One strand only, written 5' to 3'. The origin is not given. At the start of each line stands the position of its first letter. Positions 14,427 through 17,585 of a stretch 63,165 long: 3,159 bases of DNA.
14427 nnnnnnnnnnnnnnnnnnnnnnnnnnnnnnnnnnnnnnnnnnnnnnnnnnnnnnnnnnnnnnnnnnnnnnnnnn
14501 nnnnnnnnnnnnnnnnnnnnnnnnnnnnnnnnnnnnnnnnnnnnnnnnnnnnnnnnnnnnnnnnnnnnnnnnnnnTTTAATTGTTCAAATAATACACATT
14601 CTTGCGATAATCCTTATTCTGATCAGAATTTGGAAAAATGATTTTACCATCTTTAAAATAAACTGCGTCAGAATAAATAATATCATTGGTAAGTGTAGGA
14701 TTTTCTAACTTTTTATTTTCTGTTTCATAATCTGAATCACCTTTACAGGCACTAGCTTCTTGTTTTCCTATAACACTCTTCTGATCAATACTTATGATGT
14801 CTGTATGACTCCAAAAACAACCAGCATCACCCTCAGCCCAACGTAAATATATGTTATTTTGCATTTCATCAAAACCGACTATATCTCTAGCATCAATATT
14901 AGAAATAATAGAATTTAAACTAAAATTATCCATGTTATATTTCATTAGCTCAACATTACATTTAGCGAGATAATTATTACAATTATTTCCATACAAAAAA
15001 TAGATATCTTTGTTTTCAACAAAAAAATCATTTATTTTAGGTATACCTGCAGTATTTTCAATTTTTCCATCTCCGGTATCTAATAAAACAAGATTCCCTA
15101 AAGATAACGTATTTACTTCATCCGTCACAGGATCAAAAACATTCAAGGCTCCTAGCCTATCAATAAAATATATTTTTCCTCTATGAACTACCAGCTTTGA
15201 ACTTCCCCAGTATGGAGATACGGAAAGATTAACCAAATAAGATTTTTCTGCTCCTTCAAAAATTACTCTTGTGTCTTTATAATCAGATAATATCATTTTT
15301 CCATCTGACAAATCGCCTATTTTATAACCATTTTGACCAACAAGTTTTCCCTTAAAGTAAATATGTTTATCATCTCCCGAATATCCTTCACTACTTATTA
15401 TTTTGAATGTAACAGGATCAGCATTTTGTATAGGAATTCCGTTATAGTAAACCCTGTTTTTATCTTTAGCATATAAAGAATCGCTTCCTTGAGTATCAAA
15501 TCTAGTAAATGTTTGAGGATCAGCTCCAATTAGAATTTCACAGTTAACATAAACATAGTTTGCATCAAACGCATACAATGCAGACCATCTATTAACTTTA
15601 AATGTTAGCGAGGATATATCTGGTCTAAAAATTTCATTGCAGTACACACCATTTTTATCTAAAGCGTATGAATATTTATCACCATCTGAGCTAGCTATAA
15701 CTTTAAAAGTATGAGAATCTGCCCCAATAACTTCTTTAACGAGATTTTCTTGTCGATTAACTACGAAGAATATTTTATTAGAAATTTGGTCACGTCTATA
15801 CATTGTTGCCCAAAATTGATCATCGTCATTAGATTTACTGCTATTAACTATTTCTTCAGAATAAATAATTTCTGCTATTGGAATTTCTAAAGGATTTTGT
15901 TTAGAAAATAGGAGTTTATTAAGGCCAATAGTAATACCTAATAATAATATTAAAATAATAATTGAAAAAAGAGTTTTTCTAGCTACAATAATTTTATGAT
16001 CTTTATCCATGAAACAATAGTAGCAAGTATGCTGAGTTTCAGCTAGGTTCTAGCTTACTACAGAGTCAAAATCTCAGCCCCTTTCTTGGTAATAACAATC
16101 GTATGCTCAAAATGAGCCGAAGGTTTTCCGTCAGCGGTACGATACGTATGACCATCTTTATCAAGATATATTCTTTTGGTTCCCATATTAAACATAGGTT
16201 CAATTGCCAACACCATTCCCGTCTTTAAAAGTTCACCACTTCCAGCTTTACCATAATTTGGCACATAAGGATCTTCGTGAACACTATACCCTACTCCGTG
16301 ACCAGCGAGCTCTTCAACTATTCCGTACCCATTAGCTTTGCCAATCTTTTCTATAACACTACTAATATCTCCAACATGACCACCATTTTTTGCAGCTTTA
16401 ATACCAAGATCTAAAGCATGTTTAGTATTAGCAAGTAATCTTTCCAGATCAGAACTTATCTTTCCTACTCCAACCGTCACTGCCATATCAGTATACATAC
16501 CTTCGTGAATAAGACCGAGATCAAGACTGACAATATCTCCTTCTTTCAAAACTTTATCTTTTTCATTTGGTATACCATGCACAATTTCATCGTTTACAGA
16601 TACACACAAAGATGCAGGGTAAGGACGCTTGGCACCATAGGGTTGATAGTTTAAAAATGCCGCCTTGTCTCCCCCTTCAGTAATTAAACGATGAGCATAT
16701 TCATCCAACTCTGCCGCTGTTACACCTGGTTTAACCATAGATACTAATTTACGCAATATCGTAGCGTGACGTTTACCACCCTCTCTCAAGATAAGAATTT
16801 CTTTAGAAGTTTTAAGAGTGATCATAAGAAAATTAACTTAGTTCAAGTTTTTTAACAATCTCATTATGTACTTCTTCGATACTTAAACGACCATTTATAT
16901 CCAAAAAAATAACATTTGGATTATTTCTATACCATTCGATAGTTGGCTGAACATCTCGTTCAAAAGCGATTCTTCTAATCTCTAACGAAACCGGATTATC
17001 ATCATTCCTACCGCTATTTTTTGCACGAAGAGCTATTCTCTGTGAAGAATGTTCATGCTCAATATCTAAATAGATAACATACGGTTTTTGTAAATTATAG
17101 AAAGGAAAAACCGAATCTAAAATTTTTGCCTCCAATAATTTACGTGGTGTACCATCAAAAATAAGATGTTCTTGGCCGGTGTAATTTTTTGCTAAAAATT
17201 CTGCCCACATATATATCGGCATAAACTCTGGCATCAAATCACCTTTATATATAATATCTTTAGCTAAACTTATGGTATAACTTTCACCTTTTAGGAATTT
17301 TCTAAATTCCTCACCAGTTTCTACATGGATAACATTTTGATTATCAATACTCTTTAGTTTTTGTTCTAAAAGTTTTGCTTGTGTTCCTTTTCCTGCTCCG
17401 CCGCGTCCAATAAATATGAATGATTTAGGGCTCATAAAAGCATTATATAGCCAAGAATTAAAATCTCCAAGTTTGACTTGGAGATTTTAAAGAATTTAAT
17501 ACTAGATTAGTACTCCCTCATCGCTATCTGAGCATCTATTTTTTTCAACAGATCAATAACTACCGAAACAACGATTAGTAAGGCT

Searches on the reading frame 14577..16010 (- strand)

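Call 58: search_protein_families(library=pfam, proteins=[window:14577-16010:-], max_evalue=0.001)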
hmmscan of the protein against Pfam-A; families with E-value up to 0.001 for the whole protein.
window:14577-16010:- (477 aa): 1 family
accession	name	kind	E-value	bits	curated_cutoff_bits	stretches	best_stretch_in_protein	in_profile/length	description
PF13644.11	DKNYY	-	8.4e-22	78.7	25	2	89-222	13-141/141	DKNYY family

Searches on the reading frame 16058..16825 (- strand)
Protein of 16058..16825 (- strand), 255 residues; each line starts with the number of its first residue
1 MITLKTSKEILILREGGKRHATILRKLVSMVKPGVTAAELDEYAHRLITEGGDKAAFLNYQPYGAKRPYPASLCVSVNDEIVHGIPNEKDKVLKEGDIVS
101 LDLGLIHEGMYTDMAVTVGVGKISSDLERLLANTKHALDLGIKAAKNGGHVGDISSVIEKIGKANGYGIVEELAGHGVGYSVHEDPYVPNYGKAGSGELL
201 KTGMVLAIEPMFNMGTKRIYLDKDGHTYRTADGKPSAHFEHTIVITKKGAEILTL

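Call 58: search_protein_families(library=pfam, proteins=[window:16058-16825:-], max_evalue=0.001)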
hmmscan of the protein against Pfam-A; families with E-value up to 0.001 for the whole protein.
window:16058-16825:- (255 aa): 1 family
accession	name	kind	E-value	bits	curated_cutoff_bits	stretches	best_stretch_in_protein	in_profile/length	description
PF00557.29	Peptidase_M24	-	1.1e-43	149.8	23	1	13-247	3-208/208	Metallopeptidase family M24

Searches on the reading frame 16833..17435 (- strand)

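Call 58: search_protein_families(library=pfam, proteins=[window:16833-17435:-], max_evalue=0.001)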
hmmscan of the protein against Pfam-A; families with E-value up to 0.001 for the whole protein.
window:16833-17435:- (200 aa): 5 families
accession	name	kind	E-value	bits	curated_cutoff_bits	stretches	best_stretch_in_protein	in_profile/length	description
PF00406.28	ADK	-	2.9e-21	76.6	26.8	1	9-172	2-149/151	Adenylate kinase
PF13207.12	AAA_17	-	4.7e-13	50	27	1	10-151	2-135/136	AAA domain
PF06414.18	Zeta_toxin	-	1.1e-05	25.4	22.3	1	2-144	15-153/199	Zeta toxin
PF02223.23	Thymidylate_kin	-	7.9e-05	22.9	27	0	115-193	116-185/185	Thymidylate kinase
PF13238.12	AAA_18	-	0.00012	22.9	29.4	1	10-146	5-120/128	AAA domain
